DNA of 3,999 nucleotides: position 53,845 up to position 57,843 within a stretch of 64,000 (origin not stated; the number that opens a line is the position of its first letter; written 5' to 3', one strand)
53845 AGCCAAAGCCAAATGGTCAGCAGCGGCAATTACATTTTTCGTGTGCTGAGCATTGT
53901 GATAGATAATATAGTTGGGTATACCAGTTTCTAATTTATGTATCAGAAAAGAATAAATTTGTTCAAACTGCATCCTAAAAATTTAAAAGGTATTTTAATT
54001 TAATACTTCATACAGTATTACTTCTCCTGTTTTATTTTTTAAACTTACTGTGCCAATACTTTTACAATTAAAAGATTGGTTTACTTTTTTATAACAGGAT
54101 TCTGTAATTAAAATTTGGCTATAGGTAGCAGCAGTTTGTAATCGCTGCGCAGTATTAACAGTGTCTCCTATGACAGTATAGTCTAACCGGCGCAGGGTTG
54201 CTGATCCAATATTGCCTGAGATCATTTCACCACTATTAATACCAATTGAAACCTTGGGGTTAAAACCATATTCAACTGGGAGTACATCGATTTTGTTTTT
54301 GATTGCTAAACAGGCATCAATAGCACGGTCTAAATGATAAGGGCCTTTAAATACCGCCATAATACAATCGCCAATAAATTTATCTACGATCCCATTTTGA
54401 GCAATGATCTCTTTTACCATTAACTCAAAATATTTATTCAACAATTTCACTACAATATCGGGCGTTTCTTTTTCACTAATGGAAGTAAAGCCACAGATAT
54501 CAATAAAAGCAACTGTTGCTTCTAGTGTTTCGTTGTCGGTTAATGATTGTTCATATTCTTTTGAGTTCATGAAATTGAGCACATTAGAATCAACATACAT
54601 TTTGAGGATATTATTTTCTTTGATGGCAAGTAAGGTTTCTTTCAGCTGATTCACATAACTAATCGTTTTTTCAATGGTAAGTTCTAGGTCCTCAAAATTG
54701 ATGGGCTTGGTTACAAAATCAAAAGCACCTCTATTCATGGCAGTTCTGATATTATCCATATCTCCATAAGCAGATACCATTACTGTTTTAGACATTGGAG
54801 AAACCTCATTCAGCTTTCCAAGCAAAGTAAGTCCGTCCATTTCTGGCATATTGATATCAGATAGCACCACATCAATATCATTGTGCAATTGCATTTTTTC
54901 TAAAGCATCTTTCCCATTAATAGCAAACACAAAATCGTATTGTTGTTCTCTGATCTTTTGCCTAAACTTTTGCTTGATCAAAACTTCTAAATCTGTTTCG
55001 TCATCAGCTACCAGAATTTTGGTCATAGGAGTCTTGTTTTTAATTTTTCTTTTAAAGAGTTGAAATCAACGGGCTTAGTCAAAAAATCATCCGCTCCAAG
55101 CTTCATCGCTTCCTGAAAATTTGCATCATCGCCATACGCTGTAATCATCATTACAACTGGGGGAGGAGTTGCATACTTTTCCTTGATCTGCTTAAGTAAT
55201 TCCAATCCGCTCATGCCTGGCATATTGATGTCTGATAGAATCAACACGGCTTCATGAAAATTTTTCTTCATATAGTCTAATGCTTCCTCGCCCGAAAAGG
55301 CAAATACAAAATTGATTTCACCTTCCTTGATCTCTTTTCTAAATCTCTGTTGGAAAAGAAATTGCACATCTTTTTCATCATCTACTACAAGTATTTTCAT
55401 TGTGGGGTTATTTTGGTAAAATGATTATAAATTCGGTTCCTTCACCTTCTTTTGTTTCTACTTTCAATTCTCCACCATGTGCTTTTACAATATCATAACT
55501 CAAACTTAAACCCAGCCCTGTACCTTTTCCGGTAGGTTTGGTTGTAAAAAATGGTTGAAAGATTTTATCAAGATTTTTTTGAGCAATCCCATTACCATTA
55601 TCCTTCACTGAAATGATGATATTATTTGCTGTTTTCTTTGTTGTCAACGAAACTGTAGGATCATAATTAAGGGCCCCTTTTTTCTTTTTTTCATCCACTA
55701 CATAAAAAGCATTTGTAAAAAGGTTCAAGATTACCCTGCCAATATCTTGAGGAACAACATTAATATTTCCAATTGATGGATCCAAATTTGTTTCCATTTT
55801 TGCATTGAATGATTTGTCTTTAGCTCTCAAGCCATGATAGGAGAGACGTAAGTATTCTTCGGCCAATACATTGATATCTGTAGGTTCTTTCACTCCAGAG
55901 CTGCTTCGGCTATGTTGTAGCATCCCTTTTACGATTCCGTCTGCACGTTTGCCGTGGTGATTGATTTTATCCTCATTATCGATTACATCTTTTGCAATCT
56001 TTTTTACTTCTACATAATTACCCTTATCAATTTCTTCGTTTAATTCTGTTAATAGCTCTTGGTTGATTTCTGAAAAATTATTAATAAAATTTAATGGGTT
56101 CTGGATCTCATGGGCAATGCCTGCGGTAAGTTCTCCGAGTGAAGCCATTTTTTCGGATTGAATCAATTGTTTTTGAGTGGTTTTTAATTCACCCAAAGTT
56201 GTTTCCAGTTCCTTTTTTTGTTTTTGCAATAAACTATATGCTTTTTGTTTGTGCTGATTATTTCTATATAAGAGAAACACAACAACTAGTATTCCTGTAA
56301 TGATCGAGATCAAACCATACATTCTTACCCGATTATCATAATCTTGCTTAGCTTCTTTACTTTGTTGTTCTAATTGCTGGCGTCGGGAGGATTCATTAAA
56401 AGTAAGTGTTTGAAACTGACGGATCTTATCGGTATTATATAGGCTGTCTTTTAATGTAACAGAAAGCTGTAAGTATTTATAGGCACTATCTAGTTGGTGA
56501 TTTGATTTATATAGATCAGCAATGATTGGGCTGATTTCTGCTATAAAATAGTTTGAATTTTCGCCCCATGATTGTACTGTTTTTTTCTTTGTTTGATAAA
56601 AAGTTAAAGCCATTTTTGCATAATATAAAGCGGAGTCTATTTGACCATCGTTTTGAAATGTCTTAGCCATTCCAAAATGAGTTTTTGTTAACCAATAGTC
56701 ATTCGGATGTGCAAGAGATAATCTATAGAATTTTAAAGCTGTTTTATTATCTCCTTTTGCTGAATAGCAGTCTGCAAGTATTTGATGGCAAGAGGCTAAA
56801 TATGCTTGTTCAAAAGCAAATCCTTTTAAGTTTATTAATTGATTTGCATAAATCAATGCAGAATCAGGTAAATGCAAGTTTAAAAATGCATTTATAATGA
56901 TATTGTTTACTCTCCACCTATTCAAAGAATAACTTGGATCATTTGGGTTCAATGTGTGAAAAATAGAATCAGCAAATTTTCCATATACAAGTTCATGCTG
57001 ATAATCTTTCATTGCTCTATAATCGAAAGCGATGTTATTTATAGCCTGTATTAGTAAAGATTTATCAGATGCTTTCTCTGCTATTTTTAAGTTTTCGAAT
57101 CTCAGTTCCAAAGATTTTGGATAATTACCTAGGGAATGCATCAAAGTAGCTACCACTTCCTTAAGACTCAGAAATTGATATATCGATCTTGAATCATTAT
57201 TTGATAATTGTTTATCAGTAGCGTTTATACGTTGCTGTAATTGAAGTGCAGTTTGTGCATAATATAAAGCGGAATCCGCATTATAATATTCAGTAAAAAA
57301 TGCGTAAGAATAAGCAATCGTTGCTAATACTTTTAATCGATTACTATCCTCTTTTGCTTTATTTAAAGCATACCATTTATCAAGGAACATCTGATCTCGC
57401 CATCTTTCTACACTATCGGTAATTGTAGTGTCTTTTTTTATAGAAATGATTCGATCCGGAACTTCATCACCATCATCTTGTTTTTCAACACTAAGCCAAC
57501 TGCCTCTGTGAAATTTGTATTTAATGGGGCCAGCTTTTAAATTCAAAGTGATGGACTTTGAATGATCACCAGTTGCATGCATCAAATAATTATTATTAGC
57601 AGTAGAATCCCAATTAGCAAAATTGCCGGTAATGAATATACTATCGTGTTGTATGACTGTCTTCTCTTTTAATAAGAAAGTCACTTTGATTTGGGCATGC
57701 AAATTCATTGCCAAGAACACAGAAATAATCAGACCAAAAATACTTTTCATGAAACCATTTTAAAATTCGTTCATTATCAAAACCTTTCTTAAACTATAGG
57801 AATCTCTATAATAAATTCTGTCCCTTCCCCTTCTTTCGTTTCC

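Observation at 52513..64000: Co-directional, translationally coupled array of at least five paralogous sensor kinases ending in a CheY-like REC, a REC-cyclase and an HD-YitT protein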

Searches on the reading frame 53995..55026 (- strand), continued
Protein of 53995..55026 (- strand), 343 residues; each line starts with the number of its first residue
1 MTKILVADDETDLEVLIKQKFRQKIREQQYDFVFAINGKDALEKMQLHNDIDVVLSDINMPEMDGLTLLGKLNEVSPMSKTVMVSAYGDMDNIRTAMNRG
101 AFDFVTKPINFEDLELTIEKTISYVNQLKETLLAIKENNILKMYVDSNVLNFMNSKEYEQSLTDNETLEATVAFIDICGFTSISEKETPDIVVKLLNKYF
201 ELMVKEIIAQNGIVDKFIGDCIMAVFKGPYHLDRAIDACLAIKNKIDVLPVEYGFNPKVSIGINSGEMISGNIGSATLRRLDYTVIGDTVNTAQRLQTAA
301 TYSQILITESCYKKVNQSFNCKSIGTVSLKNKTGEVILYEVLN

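Call 53: search_protein_families(library=padloc, proteins=[window:53995-55026:-, L028:2491-3054:+, L009:11417-12046:-, L051:11434-11991:+], max_evalue=0.01)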
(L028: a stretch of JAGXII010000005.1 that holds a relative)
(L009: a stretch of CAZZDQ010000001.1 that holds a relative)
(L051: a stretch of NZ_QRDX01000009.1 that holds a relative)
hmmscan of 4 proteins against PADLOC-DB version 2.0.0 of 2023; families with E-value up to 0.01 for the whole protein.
window:53995-55026:- (343 aa): 11 families
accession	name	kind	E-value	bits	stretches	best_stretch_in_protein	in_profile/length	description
PDLC02367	PycC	-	7.3e-21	72.6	1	164-321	38-198/226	-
PDLC00734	PycC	-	4.5e-19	66.8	1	166-297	186-321/374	Pycsar cyclase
PDLC00766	PycC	-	1.4e-13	48.8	1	164-323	38-203/232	Pycsar cyclase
PDLC02369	PycC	-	3.2e-10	38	1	159-326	36-202/248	-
PDLC02368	PycC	-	3.3e-10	38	1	167-322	42-206/234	-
PDLC00765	PycC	-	4.4e-09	33.9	1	148-319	235-416/477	Pycsar cyclase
PDLC02370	PycC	-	7.5e-07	26.8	1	170-237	82-150/340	-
PDLC02366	PycC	-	1.3e-05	22.4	1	166-319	274-437/486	-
PDLC00763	PycC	-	0.00029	18.3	1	171-324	55-216/268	Pycsar cyclase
PDLC00764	PycC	-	0.00059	16.8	1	171-230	96-155/449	Pycsar cyclase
PDLC00405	SduA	-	0.0026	15.3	1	4-122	9-129/323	DUF4263 domain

L028:2491-3054:+ (187 aa): 11 families
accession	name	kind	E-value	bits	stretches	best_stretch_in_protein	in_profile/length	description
PDLC02364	PycTM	-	1.6e-28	98.1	1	20-185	3-156/160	-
PDLC02363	PycTM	-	1.2e-21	75.2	1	20-181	3-152/154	-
PDLC02365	PycTM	-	3.2e-17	61.4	1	29-184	8-164/165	-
PDLC00700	Effector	-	2.8e-14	51.4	1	37-184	19-168/173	2TM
PDLC00678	Effector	-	1.9e-10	39.1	1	37-186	25-178/184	2TM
PDLC00668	Effector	-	9.4e-10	36.7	1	28-180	16-175/184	2TM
PDLC00711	Effector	-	5.6e-09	34.4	1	36-175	21-154/164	2TM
PDLC00691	Effector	-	6.2e-09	34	1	31-184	12-170/176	2TM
PDLC02362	PycTM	-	4.9e-08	31.7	1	131-184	20-70/74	-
PDLC00685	Effector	-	1e-07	29.9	1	61-179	52-167/174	2TM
PDLC00692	Effector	-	1.9e-07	29.1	1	81-179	59-152/167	2TM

L009:11417-12046:- (210 aa): 17 families
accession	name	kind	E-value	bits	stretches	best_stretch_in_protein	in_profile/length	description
PDLC00705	Effector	-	2.4e-25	87.6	1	1-201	1-200/203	2TM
PDLC00702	Effector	-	2.9e-24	83.5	1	6-208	4-203/211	2TM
PDLC00694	Effector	-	4.7e-24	83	1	19-205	14-194/208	2TM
PDLC00704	Effector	-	1.3e-19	68.6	1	11-205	11-205/207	2TM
PDLC00703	Effector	-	3.3e-18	64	1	45-206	46-201/204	2TM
PDLC00682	Effector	-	2.6e-16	58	1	47-199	52-215/218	2TM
PDLC00669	Effector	-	3.5e-15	54.1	1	48-207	39-204/206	2TM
PDLC00673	Effector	-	1.8e-14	51.6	1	10-202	10-193/214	2TM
PDLC00686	Effector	-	4.9e-13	47.1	1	50-198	63-204/209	2TM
PDLC00708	Effector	-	5.5e-13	46.8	1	10-189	15-183/191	2TM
PDLC00697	Effector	-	1e-09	36.3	1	23-94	18-89/207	2TM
PDLC00683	Effector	-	1.5e-09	35.9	1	21-201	15-180/185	2TM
PDLC00671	Effector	-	6.8e-09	33.9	1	104-196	122-217/223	2TM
PDLC00714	Effector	-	2.2e-08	31.9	1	28-195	23-187/200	2TM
PDLC00674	Effector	-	6.6e-08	30.3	1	101-198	126-225/246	2TM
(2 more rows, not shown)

L051:11434-11991:+ (186 aa): 12 families
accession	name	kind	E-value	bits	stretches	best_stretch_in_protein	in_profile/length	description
PDLC02364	PycTM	-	1.5e-28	98.2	1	21-184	4-155/160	-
PDLC02363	PycTM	-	1.8e-23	81.1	1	21-181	4-152/154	-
PDLC02365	PycTM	-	4.3e-17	60.9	1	29-184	8-164/165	-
PDLC00700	Effector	-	1.6e-15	55.5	1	38-184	20-170/173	2TM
PDLC00691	Effector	-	1.8e-12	45.5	1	31-184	12-170/176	2TM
PDLC00711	Effector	-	6.3e-12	44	1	36-170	21-151/164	2TM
PDLC00678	Effector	-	1.9e-11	42.4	1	37-185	25-177/184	2TM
PDLC00668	Effector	-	4.2e-11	41.1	1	35-181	23-177/184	2TM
PDLC00692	Effector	-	1.8e-09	35.7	1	77-178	55-151/167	2TM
PDLC00685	Effector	-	9.2e-07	26.8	1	23-170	18-157/174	2TM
PDLC02362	PycTM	-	1.9e-05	23.4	1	133-178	21-66/74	-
PDLC00698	Effector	-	0.0013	16.7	1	107-183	109-194/198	2TM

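Call 64: search_dna_similar(query=window:53995-55026:-, collection=plasmids, mode=protein, max_evalue=1e-20, max_rows=8)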
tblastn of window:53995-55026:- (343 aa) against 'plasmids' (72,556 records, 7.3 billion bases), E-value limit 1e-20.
Records with a match: 78; places in all: 79; records where one place covers at least 80% of the query: 20.
Best place of each record, by identity: 60-80% 2; <60% 76.
By first word of the organism name: Rhizobium 21; Sinorhizobium 20; Burkholderia 4; Azospirillum 4; Skermanella 3; Cupriavidus 3; Caballeronia 3; Ensifer 2; Nostoc 2; Microvirga 2; and 11 more.
By predicted mobility (MOB-suite, as given by PLSDB): non-mobilizable 37; conjugative 27; mobilizable 14.
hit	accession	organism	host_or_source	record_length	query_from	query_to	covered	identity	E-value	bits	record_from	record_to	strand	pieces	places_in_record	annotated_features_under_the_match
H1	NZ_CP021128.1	Rhizobium sp. Kim5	Phaseolus vulgaris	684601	3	343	99%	39.4%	8e-66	231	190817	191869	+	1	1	response regulator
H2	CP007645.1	Rhizobium etli bv. phaseoli str. IE4803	Phaseolus vulgaris,whole organism,nodule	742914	3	343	99%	39.4%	8e-66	231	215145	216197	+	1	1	adenylate cyclase/signal receiver domain-containing protein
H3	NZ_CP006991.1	Rhizobium etli bv. mimosae str. IE4771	Phaseolus vulgaris,whole organism,nodule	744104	3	343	99%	39.4%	8e-66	231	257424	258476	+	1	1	response regulator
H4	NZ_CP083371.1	Ensifer canadensis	Melilotus albus,Cell Culture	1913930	2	342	99%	39.0%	8e-65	229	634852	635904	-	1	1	none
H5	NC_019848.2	Sinorhizobium meliloti GR4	-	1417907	3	343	99%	38.9%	1e-65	231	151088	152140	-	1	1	record has no annotation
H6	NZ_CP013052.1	Sinorhizobium americanum CCGM7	Phaseolus vulgaris,root nodules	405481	2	342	99%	38.9%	4e-64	226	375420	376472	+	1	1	adenylate/guanylate cyclase domain-containing protein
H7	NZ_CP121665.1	Rhizobium sp. CB3090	Gliricidia sp.,cell culture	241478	4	343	99%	38.8%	2e-65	231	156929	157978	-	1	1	adenylate/guanylate cyclase domain-containing protein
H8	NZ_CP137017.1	Sinorhizobium fredii GR64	Phaseolus vulgaris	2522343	3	328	95%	39.8%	3e-64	227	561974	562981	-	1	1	record has no annotation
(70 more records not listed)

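Call 65: search_dna_similar(query=window:53995-55026:-, collection=phages, mode=protein, max_evalue=1e-10, max_rows=5)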
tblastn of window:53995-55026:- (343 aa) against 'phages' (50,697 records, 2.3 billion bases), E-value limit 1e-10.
Records with a match: 9; places in all: 9; records where one place covers at least 80% of the query: 0.
Best place of each record, by identity: <60% 9.
By first word of the organism name: Acinetobacter 4; Listeria 2; Pelagibacter 2; Bacteriophage 1.
By host as written in the record: - 5; Listeria monocytogenes 2; Candidatus Pelagibacter ubique HTCC1062 2.
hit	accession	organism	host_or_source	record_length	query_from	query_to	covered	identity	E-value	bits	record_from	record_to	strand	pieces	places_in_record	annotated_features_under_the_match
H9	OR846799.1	Listeria phage LM 4-11-1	Listeria monocytogenes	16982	1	201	59%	27.5%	3e-12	74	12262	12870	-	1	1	record has no annotation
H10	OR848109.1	Listeria phage LM 4-14-1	Listeria monocytogenes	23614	1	201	59%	27.5%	3e-12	74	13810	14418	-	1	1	record has no annotation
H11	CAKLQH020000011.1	Acinetobacter phage MD-2021a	not known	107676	171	342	50%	31.9%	5e-18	91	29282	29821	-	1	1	cyaA: Adenylate cyclase 1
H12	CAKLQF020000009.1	Acinetobacter phage MD-2021a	not known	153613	171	342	50%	31.9%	5e-18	91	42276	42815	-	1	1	cyaA: Adenylate cyclase 1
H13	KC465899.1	Pelagibacter phage HTVC008M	Candidatus Pelagibacter ubique HTCC1062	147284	165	298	39%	37.0%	1e-17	90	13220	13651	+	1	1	adenylate/guanylyl cyclase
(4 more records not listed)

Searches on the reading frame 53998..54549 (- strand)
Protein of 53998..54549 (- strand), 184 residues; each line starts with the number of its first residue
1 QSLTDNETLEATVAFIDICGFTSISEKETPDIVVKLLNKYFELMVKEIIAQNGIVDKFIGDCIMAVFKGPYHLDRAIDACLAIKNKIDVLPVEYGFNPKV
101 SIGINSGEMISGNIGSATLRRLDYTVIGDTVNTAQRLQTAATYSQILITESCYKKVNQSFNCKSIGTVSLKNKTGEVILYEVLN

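Call 63: search_solved_structures(query=window:53998-54549:-, max_evalue=0.01, show_alignments=0)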
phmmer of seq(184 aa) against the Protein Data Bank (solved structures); distinct sequences matched with E-value up to 0.01: 57.
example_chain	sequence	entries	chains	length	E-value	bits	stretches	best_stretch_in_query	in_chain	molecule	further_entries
3r5g_A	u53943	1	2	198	1e-24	90.8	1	9-183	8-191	CyaB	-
5x4t_A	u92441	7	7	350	1.3e-22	84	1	8-182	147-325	Photoactivated adenylyl cyclase | Family 3 adenylate cyclase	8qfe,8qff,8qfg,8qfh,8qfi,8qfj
9f1z_A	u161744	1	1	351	1.3e-22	84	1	8-182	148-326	Family 3 adenylate cyclase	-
5x4u_A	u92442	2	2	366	1.5e-22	83.8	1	8-182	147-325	Photoactivated adenylyl cyclase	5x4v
4yus_A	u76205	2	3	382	1.7e-22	83.6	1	8-182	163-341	Family 3 adenylate cyclase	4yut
9f1w_A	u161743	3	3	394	1.8e-22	83.5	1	8-182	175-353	Family 3 adenylate cyclase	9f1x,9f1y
2w01_A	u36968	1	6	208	1.4e-19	74.2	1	11-182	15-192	ADENYLATE CYCLASE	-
6fht_A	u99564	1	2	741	7e-19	71.9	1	11-182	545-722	Bacteriophytochrome,Adenylate cyclase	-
5mbg_A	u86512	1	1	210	1.2e-18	71.1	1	7-180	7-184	Beta subunit of photoactivated adenylyl cyclase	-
5mbj_A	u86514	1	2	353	3e-18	69.8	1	7-180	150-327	Beta subunit of photoactivated adenylyl cyclase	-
5m27_A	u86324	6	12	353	3e-18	69.8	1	7-180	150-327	Beta subunit of photoactivated adenylyl cyclase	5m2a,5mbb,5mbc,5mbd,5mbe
5mbk_A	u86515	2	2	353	3e-18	69.8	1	7-180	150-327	Beta subunit of photoactivated adenylyl cyclase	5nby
5mbh_A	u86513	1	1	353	4e-17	66.1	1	7-180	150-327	Beta subunit of photoactivated adenylyl cyclase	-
5oyh_A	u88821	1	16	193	7.7e-15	58.7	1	10-173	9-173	Nucleotide cyclase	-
3et6_A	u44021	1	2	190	1.3e-14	57.9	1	7-173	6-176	Soluble guanylyl cyclase beta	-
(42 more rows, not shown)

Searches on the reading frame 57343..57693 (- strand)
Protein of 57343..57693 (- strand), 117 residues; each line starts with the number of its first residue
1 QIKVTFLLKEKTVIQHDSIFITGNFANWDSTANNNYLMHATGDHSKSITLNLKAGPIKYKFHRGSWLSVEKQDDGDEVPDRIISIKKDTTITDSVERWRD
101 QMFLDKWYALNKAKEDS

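Call 46: search_solved_structures(query=window:57343-57693:-, max_evalue=1, show_alignments=1)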
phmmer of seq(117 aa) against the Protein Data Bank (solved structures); distinct sequences matched with E-value up to 1: 0.
